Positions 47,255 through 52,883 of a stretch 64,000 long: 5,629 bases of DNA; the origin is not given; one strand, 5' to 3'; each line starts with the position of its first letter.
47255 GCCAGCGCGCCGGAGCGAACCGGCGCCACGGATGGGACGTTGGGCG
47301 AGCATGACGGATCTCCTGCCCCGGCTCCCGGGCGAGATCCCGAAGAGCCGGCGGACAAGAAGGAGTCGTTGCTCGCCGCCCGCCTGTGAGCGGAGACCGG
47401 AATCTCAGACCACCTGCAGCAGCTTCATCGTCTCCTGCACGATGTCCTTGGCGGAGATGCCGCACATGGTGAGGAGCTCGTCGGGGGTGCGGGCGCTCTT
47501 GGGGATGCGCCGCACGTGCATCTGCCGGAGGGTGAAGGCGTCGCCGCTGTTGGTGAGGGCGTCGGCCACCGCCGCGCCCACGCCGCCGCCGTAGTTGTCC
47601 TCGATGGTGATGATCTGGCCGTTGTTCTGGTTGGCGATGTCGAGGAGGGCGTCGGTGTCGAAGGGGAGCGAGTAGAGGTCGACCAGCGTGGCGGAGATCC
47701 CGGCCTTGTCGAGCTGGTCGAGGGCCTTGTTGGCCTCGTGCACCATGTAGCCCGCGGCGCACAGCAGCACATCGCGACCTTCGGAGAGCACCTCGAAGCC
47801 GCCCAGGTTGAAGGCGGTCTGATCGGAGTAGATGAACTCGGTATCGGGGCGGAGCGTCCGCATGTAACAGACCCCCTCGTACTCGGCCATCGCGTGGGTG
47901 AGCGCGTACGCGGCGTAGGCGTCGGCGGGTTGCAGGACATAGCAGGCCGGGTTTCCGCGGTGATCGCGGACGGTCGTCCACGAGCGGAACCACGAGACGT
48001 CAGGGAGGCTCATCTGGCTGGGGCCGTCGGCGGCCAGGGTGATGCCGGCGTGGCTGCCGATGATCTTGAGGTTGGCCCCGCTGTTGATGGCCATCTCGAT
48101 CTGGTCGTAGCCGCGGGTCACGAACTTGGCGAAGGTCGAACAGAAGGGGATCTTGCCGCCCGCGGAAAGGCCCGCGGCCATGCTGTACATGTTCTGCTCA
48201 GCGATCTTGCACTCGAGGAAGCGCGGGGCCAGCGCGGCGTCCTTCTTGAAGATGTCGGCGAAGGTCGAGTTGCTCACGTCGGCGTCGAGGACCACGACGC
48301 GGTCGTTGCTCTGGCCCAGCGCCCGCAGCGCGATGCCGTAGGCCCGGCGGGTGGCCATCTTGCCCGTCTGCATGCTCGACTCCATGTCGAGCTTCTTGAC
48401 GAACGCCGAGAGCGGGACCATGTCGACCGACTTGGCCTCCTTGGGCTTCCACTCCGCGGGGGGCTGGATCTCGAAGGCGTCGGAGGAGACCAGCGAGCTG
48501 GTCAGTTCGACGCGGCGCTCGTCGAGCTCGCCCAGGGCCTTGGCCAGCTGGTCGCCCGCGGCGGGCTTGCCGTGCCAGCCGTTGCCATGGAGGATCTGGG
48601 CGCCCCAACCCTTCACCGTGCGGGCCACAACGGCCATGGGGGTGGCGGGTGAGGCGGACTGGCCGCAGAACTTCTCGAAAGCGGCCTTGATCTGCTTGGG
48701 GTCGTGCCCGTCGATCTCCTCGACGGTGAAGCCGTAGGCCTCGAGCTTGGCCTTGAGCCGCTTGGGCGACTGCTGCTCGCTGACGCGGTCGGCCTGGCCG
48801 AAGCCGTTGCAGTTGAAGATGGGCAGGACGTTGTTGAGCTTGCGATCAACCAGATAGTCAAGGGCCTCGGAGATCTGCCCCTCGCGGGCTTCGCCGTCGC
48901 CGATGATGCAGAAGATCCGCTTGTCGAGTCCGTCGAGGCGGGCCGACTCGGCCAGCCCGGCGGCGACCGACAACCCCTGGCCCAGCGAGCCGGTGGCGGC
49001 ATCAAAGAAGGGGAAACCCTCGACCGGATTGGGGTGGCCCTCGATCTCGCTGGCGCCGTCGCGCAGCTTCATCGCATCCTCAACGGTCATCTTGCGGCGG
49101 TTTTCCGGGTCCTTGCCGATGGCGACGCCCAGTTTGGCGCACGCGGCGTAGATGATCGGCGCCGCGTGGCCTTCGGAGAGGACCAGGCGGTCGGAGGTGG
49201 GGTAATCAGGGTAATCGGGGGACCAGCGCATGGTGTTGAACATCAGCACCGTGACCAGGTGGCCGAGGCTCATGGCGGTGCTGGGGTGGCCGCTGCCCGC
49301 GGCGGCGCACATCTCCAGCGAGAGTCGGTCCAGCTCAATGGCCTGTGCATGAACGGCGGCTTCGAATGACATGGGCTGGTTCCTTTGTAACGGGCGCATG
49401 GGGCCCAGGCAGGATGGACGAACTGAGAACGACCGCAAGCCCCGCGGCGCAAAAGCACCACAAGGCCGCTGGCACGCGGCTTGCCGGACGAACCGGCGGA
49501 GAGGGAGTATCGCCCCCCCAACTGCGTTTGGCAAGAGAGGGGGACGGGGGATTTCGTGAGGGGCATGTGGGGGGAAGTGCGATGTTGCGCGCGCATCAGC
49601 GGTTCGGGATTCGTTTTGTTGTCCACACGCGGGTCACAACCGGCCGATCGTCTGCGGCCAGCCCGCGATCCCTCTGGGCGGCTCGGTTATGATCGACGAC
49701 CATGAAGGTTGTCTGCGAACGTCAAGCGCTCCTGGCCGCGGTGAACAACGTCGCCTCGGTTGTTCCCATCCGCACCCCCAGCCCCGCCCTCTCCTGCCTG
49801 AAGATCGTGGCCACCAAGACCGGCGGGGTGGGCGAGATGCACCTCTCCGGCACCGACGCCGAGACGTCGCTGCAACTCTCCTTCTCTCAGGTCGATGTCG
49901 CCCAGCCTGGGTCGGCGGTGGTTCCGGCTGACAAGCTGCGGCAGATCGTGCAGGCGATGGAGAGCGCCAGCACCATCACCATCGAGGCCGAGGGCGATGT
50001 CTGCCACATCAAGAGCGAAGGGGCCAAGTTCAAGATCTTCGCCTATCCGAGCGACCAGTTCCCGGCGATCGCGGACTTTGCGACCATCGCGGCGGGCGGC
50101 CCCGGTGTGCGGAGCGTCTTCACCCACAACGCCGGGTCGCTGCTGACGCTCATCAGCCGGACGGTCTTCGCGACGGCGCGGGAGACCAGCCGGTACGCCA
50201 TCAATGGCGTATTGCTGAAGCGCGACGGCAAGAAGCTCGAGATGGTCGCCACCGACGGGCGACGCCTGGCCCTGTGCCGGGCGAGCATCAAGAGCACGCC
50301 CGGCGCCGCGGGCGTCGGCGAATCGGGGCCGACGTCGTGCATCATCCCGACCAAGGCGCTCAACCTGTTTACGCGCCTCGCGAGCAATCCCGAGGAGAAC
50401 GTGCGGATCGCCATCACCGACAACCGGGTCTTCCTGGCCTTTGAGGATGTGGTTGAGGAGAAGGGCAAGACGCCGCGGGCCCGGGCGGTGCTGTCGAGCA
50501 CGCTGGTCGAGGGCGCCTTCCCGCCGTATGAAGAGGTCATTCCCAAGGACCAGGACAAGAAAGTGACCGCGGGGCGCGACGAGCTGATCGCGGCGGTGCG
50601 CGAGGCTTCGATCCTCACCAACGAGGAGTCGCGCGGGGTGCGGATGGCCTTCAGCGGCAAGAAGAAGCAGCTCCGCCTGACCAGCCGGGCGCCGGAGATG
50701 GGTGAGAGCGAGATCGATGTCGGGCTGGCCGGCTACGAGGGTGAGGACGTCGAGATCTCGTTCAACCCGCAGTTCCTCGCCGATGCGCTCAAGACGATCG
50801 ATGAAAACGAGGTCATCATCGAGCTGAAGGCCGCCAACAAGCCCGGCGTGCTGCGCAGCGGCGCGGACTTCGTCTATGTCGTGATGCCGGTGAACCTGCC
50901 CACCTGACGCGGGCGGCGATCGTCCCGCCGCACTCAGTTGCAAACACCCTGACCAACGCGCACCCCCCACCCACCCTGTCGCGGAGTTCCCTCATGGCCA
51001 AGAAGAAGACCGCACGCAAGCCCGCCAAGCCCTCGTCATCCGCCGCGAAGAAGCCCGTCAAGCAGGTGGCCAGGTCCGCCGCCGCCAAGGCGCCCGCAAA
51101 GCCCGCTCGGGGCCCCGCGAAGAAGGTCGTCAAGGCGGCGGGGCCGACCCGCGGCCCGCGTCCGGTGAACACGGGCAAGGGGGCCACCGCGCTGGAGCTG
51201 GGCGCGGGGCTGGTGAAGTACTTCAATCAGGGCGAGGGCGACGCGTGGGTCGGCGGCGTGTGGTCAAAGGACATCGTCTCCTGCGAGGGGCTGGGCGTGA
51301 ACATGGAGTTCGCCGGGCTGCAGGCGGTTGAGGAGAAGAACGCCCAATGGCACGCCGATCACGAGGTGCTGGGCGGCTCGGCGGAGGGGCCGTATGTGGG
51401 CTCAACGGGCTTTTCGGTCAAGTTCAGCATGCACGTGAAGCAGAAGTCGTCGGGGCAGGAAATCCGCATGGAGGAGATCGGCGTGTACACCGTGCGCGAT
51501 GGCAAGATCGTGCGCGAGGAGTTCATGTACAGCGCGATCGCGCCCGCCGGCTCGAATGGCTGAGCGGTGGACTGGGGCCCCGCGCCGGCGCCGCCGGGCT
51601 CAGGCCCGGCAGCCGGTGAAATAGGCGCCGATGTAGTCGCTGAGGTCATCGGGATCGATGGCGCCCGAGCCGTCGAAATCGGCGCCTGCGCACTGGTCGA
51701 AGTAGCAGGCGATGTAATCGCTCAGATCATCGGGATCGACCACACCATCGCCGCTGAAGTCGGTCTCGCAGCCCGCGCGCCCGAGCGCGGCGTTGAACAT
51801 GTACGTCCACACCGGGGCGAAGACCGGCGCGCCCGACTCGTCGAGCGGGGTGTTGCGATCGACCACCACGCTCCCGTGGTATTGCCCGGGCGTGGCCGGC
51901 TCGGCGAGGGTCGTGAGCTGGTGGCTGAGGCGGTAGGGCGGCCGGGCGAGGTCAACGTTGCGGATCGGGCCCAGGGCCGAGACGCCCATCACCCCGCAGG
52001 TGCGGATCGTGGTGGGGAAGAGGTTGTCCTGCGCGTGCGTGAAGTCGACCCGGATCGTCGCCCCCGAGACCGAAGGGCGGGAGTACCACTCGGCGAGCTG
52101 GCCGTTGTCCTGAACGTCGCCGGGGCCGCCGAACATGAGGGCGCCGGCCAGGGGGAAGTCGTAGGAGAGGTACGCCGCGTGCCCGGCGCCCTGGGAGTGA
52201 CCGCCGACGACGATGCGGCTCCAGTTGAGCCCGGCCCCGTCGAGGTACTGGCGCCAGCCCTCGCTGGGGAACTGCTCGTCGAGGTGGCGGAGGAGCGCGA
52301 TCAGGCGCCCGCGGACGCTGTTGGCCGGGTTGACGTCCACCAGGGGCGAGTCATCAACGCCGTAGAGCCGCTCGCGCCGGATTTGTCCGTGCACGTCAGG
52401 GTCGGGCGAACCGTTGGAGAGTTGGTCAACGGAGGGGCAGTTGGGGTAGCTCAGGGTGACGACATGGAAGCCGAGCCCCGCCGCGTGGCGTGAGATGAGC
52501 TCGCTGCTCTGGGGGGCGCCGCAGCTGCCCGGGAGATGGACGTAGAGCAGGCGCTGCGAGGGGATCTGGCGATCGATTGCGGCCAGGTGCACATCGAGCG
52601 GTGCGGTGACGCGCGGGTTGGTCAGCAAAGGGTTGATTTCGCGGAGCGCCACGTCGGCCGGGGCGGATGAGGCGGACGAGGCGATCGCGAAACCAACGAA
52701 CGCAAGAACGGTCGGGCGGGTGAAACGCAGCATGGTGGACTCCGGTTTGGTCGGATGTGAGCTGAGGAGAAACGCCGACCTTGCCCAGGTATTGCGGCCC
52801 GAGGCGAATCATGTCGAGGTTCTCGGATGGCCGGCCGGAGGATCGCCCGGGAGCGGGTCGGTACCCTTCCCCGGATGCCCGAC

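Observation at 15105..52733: Seven secreted proteins share an extreme C-terminal, four-cysteine double dockerin/EF-hand-like module: a candidate undescribed anchoring or sorting tag system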

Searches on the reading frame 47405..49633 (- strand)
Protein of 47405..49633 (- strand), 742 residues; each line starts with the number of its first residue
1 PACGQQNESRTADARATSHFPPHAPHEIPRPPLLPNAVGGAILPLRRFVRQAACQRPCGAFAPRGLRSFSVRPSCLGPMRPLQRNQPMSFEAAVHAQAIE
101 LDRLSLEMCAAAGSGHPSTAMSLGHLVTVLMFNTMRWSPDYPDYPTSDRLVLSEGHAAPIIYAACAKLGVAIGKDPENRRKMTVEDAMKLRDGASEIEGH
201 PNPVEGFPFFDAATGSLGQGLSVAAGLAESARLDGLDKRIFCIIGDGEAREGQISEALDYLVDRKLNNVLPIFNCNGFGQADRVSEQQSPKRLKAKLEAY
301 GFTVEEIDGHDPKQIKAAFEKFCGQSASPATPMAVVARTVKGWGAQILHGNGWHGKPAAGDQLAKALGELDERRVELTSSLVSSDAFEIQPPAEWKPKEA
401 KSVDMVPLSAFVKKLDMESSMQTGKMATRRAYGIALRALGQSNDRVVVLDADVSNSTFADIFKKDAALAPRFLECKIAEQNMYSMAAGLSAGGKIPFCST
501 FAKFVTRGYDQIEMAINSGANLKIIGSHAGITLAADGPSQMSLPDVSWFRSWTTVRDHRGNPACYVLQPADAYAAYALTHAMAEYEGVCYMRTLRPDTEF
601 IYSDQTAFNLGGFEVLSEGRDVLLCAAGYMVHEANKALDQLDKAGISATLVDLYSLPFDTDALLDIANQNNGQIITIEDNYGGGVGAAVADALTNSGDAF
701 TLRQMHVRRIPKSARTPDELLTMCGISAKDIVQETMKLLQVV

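Call 25: search_protein_families(library=pfam, proteins=[window:47405-49633:-], max_evalue=0.001)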
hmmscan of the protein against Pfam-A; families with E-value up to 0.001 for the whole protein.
window:47405-49633:- (742 aa): 6 families
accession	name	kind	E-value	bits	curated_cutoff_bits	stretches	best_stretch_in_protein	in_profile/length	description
PF02779.29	Transket_pyr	-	7.8e-33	114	27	1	425-596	2-170/174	Transketolase, pyrimidine binding domain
PF00456.26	Transketolase_N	-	1.8e-31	109.8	22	1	103-365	11-270/334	Transketolase, thiamine diphosphate binding domain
PF02780.25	Transketolase_C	-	7.5e-18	65.1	25.9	1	613-731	3-124/124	Transketolase, C-terminal domain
PF09364.15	XFP_N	-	3.7e-08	33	23.7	1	215-319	140-244/364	XFP N-terminal domain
PF00676.26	E1_dh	-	1.1e-05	25.1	22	1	214-318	100-203/300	Dehydrogenase E1 component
PF13292.11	DXP_synthase_N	-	4.4e-05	23.3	21.2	1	213-283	109-178/274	1-deoxy-D-xylulose-5-phosphate synthase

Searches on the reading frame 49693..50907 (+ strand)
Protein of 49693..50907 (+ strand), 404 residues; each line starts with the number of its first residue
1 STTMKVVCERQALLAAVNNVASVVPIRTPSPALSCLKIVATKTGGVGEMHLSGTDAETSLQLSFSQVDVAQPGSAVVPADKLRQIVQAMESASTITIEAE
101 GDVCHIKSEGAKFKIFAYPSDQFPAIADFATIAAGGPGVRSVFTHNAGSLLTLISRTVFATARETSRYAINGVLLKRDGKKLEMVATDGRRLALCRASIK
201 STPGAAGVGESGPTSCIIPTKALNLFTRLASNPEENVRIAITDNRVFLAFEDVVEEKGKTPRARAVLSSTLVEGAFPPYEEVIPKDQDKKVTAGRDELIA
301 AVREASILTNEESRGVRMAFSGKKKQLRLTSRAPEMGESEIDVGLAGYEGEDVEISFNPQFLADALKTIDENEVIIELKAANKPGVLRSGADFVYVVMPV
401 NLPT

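Call 25: search_protein_families(library=pfam, proteins=[window:49693-50907:+], max_evalue=0.001)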
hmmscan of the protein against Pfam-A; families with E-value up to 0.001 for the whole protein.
window:49693-50907:+ (404 aa): 3 families
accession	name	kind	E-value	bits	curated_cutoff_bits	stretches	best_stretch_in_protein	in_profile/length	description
PF02768.20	DNA_pol3_beta_3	-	3.5e-25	88.6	27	1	281-400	2-120/121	DNA polymerase III beta subunit, C-terminal domain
PF00712.24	DNA_pol3_beta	-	5e-22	78.7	24.4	1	4-126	1-119/120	DNA polymerase III beta subunit, N-terminal domain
PF02767.21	DNA_pol3_beta_2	-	7.3e-19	68.6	27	1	149-254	6-104/116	DNA polymerase III beta subunit, central domain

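Call 48: find_homologous_proteins(query=window:49702-50907:+, max_evalue=1e-30)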
Query window:49702-50907:+ (401 aa): 2844 proteins with E <= 1e-30 among 8000 candidates; the best 120 are listed.
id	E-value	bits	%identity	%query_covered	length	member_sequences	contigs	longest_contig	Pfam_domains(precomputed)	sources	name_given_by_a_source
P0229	5.7e-254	860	100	100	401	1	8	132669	PF00712.25,PF02768.21,PF02767.22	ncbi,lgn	-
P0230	1.6e-215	734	86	100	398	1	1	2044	PF00712.25,PF02768.21,PF02767.22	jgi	jgi:DNA polymerase III subunit beta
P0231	3.4e-209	713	80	100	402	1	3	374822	PF00712.25,PF02768.21,PF02767.22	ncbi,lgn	ncbi:MAG: DNA polymerase III subunit beta [Phycisphaerales bacterium]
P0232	8.7e-204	695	79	100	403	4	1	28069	PF00712.25,PF02768.21,PF02767.22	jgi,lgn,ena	-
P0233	1.3e-202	691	79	100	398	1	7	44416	PF00712.25,PF02768.21,PF02767.22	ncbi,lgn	-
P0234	2.1e-195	667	75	100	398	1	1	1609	PF00712.25,PF02768.21,PF02767.22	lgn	-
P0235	1.9e-186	638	73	100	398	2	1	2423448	PF00712.25,PF02768.21,PF02767.22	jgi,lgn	jgi:DNA polymerase-3 subunit beta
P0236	1.5e-181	622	74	100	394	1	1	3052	PF00712.25,PF02768.21,PF02767.22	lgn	-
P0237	3.1e-181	621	72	100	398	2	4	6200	PF00712.25,PF02768.21,PF02767.22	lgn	-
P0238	5.5e-181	620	73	100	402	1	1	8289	PF00712.25,PF02768.21,PF02767.22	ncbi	-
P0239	1.1e-180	619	71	100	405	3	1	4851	PF00712.25,PF02768.21,PF02767.22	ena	-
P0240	5.8e-180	617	72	100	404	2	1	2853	PF00712.25,PF02768.21,PF02767.22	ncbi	-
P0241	2.0e-176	605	71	100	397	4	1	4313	PF00712.25,PF02768.21,PF02767.22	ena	-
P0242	3.2e-175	601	70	100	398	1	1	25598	PF00712.25,PF02768.21,PF02767.22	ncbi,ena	-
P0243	1.0e-172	593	69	100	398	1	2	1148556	PF00712.25,PF02768.21,PF02767.22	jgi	jgi:DNA polymerase-3 subunit beta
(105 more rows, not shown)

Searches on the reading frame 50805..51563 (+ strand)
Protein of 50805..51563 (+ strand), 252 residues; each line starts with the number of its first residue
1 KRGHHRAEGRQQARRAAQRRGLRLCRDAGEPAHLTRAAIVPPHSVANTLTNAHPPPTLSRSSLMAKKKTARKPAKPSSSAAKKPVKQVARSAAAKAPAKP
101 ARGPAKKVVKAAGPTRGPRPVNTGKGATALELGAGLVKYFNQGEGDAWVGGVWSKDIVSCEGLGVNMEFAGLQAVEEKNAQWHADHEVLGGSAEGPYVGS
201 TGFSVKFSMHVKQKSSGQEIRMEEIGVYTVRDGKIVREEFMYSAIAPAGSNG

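Call 25: search_protein_families(library=pfam, proteins=[window:50805-51563:+], max_evalue=0.001)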
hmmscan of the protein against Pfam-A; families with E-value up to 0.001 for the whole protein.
window:50805-51563:+ (252 aa): 2 families
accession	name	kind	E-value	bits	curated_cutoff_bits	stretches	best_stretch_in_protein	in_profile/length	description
PF20409.4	SnoaL_5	-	7e-11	43.1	24.1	1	169-242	45-118/118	SnoaL-like domain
PF12680.13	SnoaL_2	-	0.0006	20.8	27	0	140-237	8-101/102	SnoaL-like domain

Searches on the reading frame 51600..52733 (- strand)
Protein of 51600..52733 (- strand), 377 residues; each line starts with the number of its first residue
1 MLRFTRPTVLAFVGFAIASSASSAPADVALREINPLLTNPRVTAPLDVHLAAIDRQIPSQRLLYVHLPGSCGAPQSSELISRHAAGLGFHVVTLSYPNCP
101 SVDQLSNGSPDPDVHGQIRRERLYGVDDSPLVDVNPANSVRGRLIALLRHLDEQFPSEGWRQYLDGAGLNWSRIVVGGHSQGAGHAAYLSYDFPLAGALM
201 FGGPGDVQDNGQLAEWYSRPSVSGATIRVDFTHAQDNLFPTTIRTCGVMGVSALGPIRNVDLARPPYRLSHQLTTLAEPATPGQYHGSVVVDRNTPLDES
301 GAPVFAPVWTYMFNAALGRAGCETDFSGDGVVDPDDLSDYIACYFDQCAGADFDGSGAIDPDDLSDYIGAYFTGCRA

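Call 4: search_protein_families(library=ncbifam, proteins=[window:51600-52733:-], max_evalue=0.01)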
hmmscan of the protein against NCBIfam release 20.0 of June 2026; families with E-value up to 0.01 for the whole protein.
window:51600-52733:- (377 aa): 2 families
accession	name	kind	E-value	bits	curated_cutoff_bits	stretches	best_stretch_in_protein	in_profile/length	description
NF047580.1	BPSS1187_fam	subfamily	1.4e-67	227.7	125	1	63-313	1-243/244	BPSS1187 family protein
NF041540.1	dockerin_GC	domain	4.3e-05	23.8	29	1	322-375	1-67/67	GC-type dockerin domain-anchored protein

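Call 5: search_protein_families(library=pfam, proteins=[window:51600-52733:-], max_evalue=0.01)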
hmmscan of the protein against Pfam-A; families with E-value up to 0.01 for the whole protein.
window:51600-52733:- (377 aa): 1 family
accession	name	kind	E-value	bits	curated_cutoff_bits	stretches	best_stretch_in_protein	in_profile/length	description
PF13405.12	EF-hand_6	-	0.0057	16.7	25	0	352-368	10-26/30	EF-hand domain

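Call 17: find_encoding_contigs(protein=window:51600-52733:-, flank=1000, max_places=4)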
Protein window:51600-52733:- (377 aa): 12 contigs read that carry it; 4 places shown.
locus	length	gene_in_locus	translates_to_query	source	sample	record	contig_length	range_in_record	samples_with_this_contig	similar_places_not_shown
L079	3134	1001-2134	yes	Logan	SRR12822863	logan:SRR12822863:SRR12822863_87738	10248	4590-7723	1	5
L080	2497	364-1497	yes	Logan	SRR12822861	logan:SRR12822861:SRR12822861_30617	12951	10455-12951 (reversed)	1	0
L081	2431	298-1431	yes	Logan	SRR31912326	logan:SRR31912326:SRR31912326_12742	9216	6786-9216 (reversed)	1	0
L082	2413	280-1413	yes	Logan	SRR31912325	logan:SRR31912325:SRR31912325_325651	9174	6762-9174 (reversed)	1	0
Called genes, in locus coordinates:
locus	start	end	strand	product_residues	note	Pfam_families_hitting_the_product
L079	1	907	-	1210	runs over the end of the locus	PF00069:Pkinase, PF07714:PK_Tyr_Ser-Thr, PF25174:Beta-prop_THOC3, PF24814:WD40_Prp19, PF23381:Beta-prop_IFT122_1st, PF23414:Beta-prop_EML_2, PF25173:Beta-prop_WDR3_1st, PF25175:Beta-prop_WDR5, +39 more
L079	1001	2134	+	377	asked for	-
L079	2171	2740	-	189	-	PF20409:SnoaL_5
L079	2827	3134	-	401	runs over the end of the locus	PF00712:DNA_pol3_beta, PF02767:DNA_pol3_beta_2, PF02768:DNA_pol3_beta_3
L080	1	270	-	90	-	?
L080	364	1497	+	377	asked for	-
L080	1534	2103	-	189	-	PF20409:SnoaL_5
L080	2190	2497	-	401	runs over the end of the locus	PF00712:DNA_pol3_beta, PF02767:DNA_pol3_beta_2, PF02768:DNA_pol3_beta_3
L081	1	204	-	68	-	?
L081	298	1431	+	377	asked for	-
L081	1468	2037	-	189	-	PF20409:SnoaL_5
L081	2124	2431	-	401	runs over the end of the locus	PF00712:DNA_pol3_beta, PF02767:DNA_pol3_beta_2, PF02768:DNA_pol3_beta_3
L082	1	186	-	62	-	?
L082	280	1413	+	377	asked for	-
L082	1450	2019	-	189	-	PF20409:SnoaL_5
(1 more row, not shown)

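Call 34: list_cluster_members(proteins=[window:51600-52733:-, window:34927-37599:-, window:37744-39651:-, window:43994-45241:-, window:17948-20791:-, window:15105-17606:-, window:49702-50907:+])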
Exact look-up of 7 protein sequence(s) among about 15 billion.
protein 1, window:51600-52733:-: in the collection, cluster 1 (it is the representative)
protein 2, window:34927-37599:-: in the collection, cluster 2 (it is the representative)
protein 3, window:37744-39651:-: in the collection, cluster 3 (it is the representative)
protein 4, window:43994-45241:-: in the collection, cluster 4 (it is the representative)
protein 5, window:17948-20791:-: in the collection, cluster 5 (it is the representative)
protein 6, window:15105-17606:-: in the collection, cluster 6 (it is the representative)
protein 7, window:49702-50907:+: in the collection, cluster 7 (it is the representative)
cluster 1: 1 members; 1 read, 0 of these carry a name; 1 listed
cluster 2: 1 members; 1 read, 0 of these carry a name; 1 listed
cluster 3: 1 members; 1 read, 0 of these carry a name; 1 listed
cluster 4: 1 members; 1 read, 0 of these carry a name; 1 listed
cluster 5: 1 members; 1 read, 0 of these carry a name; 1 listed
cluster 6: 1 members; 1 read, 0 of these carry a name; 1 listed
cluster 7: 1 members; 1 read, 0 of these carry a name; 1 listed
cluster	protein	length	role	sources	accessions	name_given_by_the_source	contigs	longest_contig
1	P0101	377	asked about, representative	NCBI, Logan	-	-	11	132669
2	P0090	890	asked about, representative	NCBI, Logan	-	-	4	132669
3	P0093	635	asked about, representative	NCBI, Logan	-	-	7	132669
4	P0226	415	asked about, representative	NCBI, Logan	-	-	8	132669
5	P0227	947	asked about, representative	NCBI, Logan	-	-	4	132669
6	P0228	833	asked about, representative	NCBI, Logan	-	-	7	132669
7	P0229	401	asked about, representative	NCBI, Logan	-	-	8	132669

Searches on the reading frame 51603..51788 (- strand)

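Call 54: search_protein_families(library=pfam, proteins=[window:51603-51788:-], max_evalue=10)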
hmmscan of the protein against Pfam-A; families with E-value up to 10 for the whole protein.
seq(62 aa): 6 families
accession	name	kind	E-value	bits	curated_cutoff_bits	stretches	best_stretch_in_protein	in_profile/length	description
PF13405.12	EF-hand_6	-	4.9e-05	23.2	25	2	37-53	10-26/30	EF-hand domain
PF00036.39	EF-hand_1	-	0.00013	21.7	25.4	2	36-52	9-25/29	EF hand domain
PF13499.12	EF-hand_7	-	0.0022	18.7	30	2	30-53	8-28/67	EF-hand domain pair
PF13202.12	EF-hand_5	-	0.012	15.5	25.9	2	36-49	8-21/25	EF hand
PF22598.2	CdsD_PD2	-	0.17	12.3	27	0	19-31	43-55/61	CdsD, periplasmic PD2 domain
PF13833.12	EF-hand_8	-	0.29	11.3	28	1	36-51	34-49/54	EF-hand domain pair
